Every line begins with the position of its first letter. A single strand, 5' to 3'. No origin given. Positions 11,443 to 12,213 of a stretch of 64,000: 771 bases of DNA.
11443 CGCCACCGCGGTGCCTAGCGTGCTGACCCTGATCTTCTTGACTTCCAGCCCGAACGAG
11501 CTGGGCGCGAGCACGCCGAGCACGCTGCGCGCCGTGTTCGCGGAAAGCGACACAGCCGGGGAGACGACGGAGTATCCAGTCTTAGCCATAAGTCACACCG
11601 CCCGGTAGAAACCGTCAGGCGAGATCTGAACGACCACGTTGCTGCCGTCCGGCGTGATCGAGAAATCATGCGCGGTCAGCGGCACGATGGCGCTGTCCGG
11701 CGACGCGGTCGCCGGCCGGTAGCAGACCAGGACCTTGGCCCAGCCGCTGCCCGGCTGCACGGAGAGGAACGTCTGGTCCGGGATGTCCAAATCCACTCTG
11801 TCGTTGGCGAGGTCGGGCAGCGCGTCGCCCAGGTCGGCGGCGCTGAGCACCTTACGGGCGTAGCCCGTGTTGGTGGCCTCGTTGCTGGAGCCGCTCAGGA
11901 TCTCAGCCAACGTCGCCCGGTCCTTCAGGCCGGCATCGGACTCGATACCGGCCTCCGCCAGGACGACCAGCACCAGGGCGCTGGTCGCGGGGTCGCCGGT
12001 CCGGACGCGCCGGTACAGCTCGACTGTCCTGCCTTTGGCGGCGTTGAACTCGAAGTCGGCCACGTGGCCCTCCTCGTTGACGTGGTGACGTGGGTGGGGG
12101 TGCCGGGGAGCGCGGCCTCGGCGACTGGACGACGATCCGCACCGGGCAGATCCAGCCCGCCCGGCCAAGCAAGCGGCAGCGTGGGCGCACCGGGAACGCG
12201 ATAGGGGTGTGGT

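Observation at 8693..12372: Five-gene accessory cassette between terL and portal, with tandem paralogs and a 20-aa-repeat protein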

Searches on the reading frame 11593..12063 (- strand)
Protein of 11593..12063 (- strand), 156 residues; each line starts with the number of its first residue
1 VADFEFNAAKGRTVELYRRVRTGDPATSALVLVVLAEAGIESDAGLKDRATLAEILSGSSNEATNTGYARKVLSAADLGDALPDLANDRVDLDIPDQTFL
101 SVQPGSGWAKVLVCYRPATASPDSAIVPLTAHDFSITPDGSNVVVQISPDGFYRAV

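Call 3: search_protein_families(library=pfam, proteins=[window:11593-12063:-], max_evalue=0.1)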
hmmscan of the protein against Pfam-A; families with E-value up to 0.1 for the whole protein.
window:11593-12063:- (156 aa): 0 families

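Call 4: search_protein_families(library=phrogs, proteins=[window:11593-12063:-], max_evalue=0.1)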
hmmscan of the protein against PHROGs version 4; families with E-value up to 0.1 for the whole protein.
window:11593-12063:- (156 aa): 2 families
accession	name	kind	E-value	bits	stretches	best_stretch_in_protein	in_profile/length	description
phrog_26662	-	unknown function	1.2e-30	107.4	1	1-149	1-142/151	-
phrog_644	-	unknown function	0.0016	19.3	1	61-154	53-141/174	-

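Call 7: search_dna_similar(query=window:11593-12063:-, collection=phages, mode=protein, max_rows=30, max_evalue=0.001)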
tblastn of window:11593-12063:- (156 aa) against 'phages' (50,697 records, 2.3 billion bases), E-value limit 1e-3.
Records with a match: 6; places in all: 6; records where one place covers at least 80% of the query: 6.
Best place of each record, by identity: <60% 6.
By first word of the organism name: Streptomyces 5; Pseudanabaena 1.
By host as written in the record: Streptomyces lividans JI 1326 4; Pseudanabaena sp. 1; Streptomyces mirabilis NRRL B-2400 1.
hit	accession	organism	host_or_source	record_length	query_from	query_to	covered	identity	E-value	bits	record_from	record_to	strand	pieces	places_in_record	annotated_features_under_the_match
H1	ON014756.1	Pseudanabaena phage Pam4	Pseudanabaena sp.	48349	1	155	99%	42.5%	1e-17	84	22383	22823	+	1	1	hypothetical protein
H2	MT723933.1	Streptomyces phage Keanu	Streptomyces lividans JI 1326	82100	1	148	95%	40.3%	6e-20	91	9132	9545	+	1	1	12: hypothetical protein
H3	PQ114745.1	Streptomyces phage Spocter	Streptomyces lividans JI 1326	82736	1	148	95%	39.6%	2e-18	86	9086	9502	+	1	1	12: hypothetical protein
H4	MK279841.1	Streptomyces phage Hiyaa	Streptomyces lividans JI 1326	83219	1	148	95%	39.6%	2e-18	86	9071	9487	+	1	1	12: hypothetical protein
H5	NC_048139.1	Streptomyces phage Hiyaa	Streptomyces lividans JI 1326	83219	1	148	95%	39.6%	2e-18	86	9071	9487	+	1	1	12: hypothetical protein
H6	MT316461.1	Streptomyces phage Galactica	Streptomyces mirabilis NRRL B-2400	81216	1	148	95%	36.9%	1e-17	84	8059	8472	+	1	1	10: hypothetical protein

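Call 10: get_annotated_region(hit=H1, flank=9000)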
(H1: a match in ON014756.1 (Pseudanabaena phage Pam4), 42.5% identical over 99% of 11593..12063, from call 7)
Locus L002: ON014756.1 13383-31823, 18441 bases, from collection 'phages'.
description: Pseudanabaena phage Pam4, complete genome.
organism: Pseudanabaena phage Pam4 (NCBI taxid 2936520)
taxonomy: Viruses; Duplodnaviria; Heunggongvirae; Uroviricota; Caudoviricetes
host: Pseudanabaena sp.; source: water samples from the Lake Chaohu; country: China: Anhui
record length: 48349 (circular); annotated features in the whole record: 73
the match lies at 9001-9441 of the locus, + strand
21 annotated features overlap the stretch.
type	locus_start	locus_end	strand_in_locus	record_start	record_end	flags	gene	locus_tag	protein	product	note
CDS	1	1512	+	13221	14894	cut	-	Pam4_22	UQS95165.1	major capsid protein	Major capsid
CDS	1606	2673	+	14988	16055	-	-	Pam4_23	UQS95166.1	hypothetical protein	-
CDS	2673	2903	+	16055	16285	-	-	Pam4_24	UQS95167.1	hypothetical protein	-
CDS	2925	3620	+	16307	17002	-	-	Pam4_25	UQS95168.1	major tail protein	Major tail protein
CDS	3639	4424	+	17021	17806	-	-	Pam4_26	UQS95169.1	adaptor protein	Adaptor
CDS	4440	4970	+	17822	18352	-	-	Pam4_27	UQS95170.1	hypothetical protein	-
CDS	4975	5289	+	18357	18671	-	-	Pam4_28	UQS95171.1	minor capsid protein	Minor capsid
CDS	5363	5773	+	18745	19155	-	-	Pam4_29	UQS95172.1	hypothetical protein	-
CDS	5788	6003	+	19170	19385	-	-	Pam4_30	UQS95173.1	hypothetical protein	-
CDS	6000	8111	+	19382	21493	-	-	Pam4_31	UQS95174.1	tape measure protein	Tape measure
CDS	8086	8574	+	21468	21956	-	-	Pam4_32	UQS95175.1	baseplate protein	Baseplate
CDS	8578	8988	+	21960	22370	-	-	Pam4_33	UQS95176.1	hypothetical protein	-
CDS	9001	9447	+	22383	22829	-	-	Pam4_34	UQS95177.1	hypothetical protein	-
CDS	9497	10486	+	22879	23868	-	-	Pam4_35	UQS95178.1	polysaccharide lyase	Polysaccharide lyase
CDS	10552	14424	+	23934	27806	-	-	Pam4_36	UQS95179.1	hypothetical protein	-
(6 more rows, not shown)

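Call 11: search_protein_families(library=ncbifam, proteins=[window:11593-12063:-], max_evalue=1)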
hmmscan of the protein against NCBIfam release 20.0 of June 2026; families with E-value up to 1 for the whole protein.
window:11593-12063:- (156 aa): 0 families

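Call 12: search_solved_structures(query=window:11593-12063:-, max_evalue=1)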
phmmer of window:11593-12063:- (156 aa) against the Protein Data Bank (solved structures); distinct sequences matched with E-value up to 1: 0.

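Call 30: find_homologous_proteins(query=window:11593-12063:-, max_evalue=0.001)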
Query window:11593-12063:- (156 aa): 678 proteins with E <= 0.001 among 832 candidates; the best 120 are listed.
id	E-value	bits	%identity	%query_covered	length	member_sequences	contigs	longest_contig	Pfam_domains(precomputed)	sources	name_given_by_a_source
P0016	1.2e-85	303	91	100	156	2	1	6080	-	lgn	-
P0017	2.5e-74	266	79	100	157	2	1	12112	-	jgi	jgi:hypothetical protein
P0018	1.4e-73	263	77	100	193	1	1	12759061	-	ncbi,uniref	ncbi:hypothetical protein [Nonomuraea sp. CA-141351]|uniref:hypothetical protein n=1 Tax=Nonomuraea 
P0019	2.3e-73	263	76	100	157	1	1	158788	-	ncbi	ncbi:hypothetical protein [Nonomuraea angiospora]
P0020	1.1e-72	261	77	100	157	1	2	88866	-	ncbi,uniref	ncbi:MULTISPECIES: hypothetical protein [unclassified Nonomuraea]|uniref:hypothetical protein n=1 Ta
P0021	5.1e-72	258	76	100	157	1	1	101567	-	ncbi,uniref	ncbi:hypothetical protein AB0K18_42860 [Nonomuraea sp. NPDC049421]|uniref:hypothetical protein n=1 T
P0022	2.6e-71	256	73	100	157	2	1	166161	-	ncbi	ncbi:hypothetical protein AB0G05_19915 [Nonomuraea wenchangensis]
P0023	5.4e-70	252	73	100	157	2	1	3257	-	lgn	-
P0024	3.6e-69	249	73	99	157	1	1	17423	-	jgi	jgi:hypothetical protein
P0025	1.3e-68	247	73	100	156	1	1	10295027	-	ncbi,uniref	ncbi:hypothetical protein ACQPYK_25430 [Streptosporangium sp. CA-135522]|uniref:hypothetical protein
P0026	2.2e-66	240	71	100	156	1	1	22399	-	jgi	jgi:hypothetical protein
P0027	5.0e-66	239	68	100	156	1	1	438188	-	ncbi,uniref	ncbi:hypothetical protein ACGF0J_13970 [Nonomuraea sp. NPDC047897]|uniref:hypothetical protein n=1 T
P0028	1.9e-65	237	70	99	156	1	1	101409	-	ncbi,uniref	ncbi:hypothetical protein ABZ470_39425 [Streptosporangium sp. NPDC020072]|uniref:hypothetical protei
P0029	7.3e-65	235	71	99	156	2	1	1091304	-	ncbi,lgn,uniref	ncbi:hypothetical protein [Streptosporangium sp. OZ121]|uniref:hypothetical protein n=1 Tax=Streptos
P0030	1.1e-64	235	69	100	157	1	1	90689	-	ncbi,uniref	ncbi:hypothetical protein [Nonomuraea sp. B19D2]|uniref:hypothetical protein n=1 Tax=Nonomuraea sp. 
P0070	2.9e-51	191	62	99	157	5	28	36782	-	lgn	-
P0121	2.8e-48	181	58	99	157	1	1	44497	-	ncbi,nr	ncbi:MAG TPA: hypothetical protein VNK91_02010 [Burkholderiaceae bacterium]|nr:hypothetical protein 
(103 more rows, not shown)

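Call 31: find_encoding_contigs(protein=P0121, flank=10000, max_places=2)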
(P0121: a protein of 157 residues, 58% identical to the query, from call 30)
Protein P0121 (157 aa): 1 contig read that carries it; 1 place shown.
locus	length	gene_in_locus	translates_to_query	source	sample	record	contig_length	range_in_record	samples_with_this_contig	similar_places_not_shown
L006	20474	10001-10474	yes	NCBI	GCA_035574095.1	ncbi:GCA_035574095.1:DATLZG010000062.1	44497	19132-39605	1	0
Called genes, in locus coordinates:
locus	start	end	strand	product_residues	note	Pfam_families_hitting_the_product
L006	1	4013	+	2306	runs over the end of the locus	PF18834:LPD22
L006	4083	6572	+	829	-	PF11962:Peptidase_G2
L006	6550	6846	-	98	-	-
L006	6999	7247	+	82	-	-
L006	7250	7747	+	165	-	PF08291:Peptidase_M15_3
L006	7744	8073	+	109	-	-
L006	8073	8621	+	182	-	-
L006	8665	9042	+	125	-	-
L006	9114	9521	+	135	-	-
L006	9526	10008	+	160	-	-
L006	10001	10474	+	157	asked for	-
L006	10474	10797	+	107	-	-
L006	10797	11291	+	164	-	-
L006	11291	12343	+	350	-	-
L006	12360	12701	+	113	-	-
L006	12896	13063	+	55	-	-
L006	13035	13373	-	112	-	-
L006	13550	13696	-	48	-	-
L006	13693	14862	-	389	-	-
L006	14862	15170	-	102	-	-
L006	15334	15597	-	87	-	-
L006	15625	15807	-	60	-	-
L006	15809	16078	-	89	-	-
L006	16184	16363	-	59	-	PF02599:CsrA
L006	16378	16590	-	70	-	-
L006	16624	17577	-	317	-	PF03837:RecT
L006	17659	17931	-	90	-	-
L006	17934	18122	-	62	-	-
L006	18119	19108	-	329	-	PF09588:YqaJ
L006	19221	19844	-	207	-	-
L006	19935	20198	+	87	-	-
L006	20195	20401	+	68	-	-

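Call 32: find_encoding_contigs(protein=P0070, flank=10000, max_places=2)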
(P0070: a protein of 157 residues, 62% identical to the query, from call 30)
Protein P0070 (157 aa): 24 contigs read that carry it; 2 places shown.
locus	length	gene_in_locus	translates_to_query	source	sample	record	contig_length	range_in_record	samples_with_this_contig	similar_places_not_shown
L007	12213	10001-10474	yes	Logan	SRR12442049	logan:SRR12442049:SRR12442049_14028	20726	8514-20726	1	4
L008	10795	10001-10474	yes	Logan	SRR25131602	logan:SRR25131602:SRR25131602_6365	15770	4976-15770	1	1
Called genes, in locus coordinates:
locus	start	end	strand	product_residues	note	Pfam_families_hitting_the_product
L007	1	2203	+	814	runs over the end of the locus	PF09250:Prim-Pol, PF08707:PriCT_2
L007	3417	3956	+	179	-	PF05119:Terminase_4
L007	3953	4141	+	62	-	-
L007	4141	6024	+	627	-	PF03354:TerL_ATPase, PF20441:TerL_nuclease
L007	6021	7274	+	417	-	PF04860:Phage_portal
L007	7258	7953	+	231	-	PF04586:Peptidase_S78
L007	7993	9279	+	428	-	PF05065:Phage_capsid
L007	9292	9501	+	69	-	-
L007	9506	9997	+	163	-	-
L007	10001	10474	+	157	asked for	-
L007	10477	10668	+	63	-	-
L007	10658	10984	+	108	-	-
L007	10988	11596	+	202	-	-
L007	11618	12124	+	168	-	-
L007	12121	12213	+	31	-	?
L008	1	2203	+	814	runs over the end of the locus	PF09250:Prim-Pol, PF08707:PriCT_2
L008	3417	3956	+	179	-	PF05119:Terminase_4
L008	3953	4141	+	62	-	-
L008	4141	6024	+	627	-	PF03354:TerL_ATPase, PF20441:TerL_nuclease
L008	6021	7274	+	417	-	PF04860:Phage_portal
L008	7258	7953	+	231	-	PF04586:Peptidase_S78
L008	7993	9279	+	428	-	PF05065:Phage_capsid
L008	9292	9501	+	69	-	-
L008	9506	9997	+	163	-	-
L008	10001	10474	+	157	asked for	-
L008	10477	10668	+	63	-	-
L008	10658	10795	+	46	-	?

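Call 36: search_solved_structures(query=A1, max_evalue=10, show_alignments=2)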
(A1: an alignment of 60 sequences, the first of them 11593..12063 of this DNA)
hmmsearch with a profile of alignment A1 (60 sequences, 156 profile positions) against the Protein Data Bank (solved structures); distinct sequences matched with E-value up to 10: 2.
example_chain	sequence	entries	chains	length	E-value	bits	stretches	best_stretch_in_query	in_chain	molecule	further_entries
9has_AA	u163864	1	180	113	0.1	15.6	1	19-61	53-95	coat protein of ssRNA phage ESO003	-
9d93_Ra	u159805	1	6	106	1.2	12.1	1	109-154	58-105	Tail wing arm, gp31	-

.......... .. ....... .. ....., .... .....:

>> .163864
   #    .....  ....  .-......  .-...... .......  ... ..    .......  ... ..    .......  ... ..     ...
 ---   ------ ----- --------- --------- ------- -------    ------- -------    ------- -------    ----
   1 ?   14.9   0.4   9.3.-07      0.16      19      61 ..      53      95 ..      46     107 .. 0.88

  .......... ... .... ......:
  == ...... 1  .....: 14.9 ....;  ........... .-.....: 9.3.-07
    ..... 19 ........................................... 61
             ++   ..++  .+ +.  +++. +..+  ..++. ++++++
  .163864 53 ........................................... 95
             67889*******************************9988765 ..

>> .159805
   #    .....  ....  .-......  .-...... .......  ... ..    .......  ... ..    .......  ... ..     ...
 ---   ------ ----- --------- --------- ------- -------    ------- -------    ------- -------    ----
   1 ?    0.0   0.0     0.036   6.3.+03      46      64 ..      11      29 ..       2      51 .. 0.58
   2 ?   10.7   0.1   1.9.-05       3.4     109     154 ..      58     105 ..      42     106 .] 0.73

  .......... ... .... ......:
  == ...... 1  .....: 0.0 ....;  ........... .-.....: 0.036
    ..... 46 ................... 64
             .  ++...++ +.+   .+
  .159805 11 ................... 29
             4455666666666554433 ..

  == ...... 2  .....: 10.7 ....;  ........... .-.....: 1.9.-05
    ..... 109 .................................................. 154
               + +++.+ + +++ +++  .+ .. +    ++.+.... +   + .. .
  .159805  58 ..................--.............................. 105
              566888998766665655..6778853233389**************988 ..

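Call 40: predict_structure(alignment_id=A1)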
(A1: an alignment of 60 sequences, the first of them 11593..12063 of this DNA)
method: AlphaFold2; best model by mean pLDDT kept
length: 156 residues; sequences in the alignment: 60
mean_pLDDT: 93.0   pTM: 0.87
mean pLDDT of the five models: 93.0, 90.9, 89.9, 89.9, 88.8
residues with pLDDT >= 90: 128; 70-90: 27; 50-70: 1; < 50: 0
segments of 3 or more residues with pLDDT < 50: none
pLDDT, mean of each block of 10 residues (from residue 1): 87 94 95 95 94 94 96 94 85 91 95 96 97 94 90 87
secondary structure, 60 per line:
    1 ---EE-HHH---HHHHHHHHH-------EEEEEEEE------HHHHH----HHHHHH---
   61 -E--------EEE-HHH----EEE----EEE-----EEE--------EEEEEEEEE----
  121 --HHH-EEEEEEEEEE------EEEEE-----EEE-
elements in order: H13-21 E29-36 H43-47 H52-57 E71-73 E82-84 E89-91 E97-99 E108-116 E127-136 E143-147 E153-155

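Call 42: fold_search(model_id=the predicted structure, library=pdb)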
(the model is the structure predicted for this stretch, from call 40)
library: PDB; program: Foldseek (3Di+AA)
matches with E <= 10: 185; with E <= 0.001: 0
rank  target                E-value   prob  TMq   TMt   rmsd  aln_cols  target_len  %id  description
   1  2hzs_F                4.9e-01  0.04  0.17  0.13  14.4       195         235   12  Structure of the Mediator head submodule Med8C/18/20 (released 2006-09-12)
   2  9ay9_D                5.4e-01  0.23  0.39  0.13   9.8       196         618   11  Co-crystal structure of human PRMT9 in complex with MRK-990 inhibitor (released 2024-12-04)
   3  8g2g_A                5.8e-01  0.09  0.26  0.16  11.4       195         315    8  Crystal structure of PRMT3 with compound YD1113 (released 2023-04-26)
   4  9ay9_A                6.5e-01  0.16  0.37  0.13   9.9       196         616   12  Co-crystal structure of human PRMT9 in complex with MRK-990 inhibitor (released 2024-12-04)
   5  6cu5_A                6.5e-01  0.06  0.23  0.15  17.1       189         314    8  Crystal structure of a protein arginine N-methyltransferase from Naegleria fowleri bound to SAH (released 2018-04-04)
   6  3ua4_B                8.1e-01  0.08  0.27  0.09  14.2       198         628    6  Crystal Structure of Protein Arginine Methyltransferase PRMT5 (released 2011-12-14)
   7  4i3g_B                8.6e-01  0.03  0.12  0.04  14.4       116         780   14  Crystal Structure of DesR, a beta-glucosidase from Streptomyces venezuelae in complex with D-glucose. (released 2013-02-20)
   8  1v6f_MODEL_1_A        9.1e-01  0.04  0.15  0.16  15.3       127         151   12  Solution Structure of Glia Maturation Factor-beta from Mus Musculus (released 2004-05-29)
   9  9ay9_C                9.7e-01  0.16  0.39  0.13   9.8       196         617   11  Co-crystal structure of human PRMT9 in complex with MRK-990 inhibitor (released 2024-12-04)
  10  8shr                  9.7e-01  0.06  0.23  0.14   9.7       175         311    7  Crystal Structure of PRMT3 with Compound YD1-214 (released 2024-04-17)
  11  1ous_A                1.1e+00  0.02  0.12  0.16  15.2       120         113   13  Lecb (PA-LII) calcium-free (released 2003-09-09)
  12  2vnv_B                1.1e+00  0.01  0.11  0.12  15.6       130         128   10  Crystal structure of BclA lectin from burkholderia cenocepacia in complex with alpha-methyl-mannoside at 1.7 Angstrom  (released 2008-04-08)
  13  1yli_B                1.1e+00  0.04  0.11  0.12  10.2        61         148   15  Crystal structure of HI0827, a hexameric broad specificity acyl-coenzyme A thioesterase (released 2005-02-01)
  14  2zfm                  1.1e+00  0.04  0.21  0.12  15.3       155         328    6  Crystal Structure of the Kif1A Motor Domain After Mg Release (released 2008-09-23)
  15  4g56_A                1.2e+00  0.10  0.31  0.11   8.7       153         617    9  Crystal Structure of full length PRMT5/MEP50 complexes from Xenopus laevis (released 2012-10-03)
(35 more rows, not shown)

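Call 84: find_related_loci(query=A1, collection=viral_contigs, flank=10000)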
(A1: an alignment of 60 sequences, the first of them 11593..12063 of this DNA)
Query A1 (156 aa) in viral_contigs; peptide patterns used: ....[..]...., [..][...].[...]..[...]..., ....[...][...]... (x = any residue, [..] = any of these).
548 stretches matched a pattern; 486 encode a relative of the query (tblastn E <= 1e-3); the best 80 are kept; 80 distinct loci.
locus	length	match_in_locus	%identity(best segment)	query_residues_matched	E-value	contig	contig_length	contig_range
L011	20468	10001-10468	69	1-156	5e-70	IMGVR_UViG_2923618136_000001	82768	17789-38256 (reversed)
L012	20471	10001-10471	67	1-156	2e-67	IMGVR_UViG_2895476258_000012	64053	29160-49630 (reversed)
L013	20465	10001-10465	66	1-155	1e-63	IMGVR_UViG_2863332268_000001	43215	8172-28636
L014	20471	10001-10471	69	1-156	6e-64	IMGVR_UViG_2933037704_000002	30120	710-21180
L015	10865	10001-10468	62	1-155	6e-61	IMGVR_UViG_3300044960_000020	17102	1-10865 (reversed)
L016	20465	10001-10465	61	1-154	3e-59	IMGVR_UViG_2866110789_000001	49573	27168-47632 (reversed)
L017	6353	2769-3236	60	1-155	8e-59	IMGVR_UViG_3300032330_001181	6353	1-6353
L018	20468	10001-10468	61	1-155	4e-58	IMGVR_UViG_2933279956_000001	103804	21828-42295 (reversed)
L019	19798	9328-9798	61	1-155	2e-57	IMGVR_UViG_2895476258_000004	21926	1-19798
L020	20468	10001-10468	61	1-155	4e-57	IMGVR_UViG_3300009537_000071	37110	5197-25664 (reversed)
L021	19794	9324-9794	61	1-155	5e-57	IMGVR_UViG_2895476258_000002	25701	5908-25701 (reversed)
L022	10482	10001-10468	60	1-155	6e-57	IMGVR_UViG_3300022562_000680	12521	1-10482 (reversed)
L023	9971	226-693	59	1-155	2e-56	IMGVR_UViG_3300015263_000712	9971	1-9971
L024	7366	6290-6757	58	1-155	7e-56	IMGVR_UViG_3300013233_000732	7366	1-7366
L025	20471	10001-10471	61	1-155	4e-56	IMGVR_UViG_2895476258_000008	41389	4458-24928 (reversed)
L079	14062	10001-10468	54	1-155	7e-51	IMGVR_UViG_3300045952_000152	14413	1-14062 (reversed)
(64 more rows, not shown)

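Call 106: search_protein_families(library=padloc, proteins=[window:11593-12063:-], max_evalue=0.1)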
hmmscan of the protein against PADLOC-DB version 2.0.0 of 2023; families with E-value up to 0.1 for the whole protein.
window:11593-12063:- (156 aa): 0 families

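Call 109: search_protein_families(library=pfam, proteins=[L006:11291-12343:+, L002:9497-10486:+, L002:10552-14424:+, L011:10961-12034:+, L079:8806-9519:+], max_evalue=0.05)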
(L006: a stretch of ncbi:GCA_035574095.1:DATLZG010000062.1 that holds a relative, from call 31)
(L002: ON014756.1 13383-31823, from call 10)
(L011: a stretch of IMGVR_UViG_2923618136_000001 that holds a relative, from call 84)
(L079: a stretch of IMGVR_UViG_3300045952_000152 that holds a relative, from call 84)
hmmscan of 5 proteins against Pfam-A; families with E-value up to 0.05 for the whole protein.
L006:11291-12343:+ (350 aa): 1 family
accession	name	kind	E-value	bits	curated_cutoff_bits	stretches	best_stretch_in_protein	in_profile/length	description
PF01201.27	Ribosomal_S8e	-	0.0076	16.9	30.2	0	269-320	68-118/133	Ribosomal protein S8e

L002:9497-10486:+ (329 aa): 2 families
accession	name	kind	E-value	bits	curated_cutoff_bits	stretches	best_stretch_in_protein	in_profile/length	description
PF06439.18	3keto-disac_hyd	-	0.013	16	26.8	1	80-154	109-159/187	3-keto-disaccharide hydrolase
PF14099.13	Polysacc_lyase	-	0.022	15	29.9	1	108-154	135-183/210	Polysaccharide lyase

L002:10552-14424:+ (1290 aa): 1 family
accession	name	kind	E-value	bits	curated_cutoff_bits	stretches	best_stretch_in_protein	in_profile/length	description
PF01471.23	PG_binding_1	-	1.8e-06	28.5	23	1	880-936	2-57/57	Putative peptidoglycan binding domain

L011:10961-12034:+ (358 aa): 0 families

L079:8806-9519:+ (238 aa): 0 families
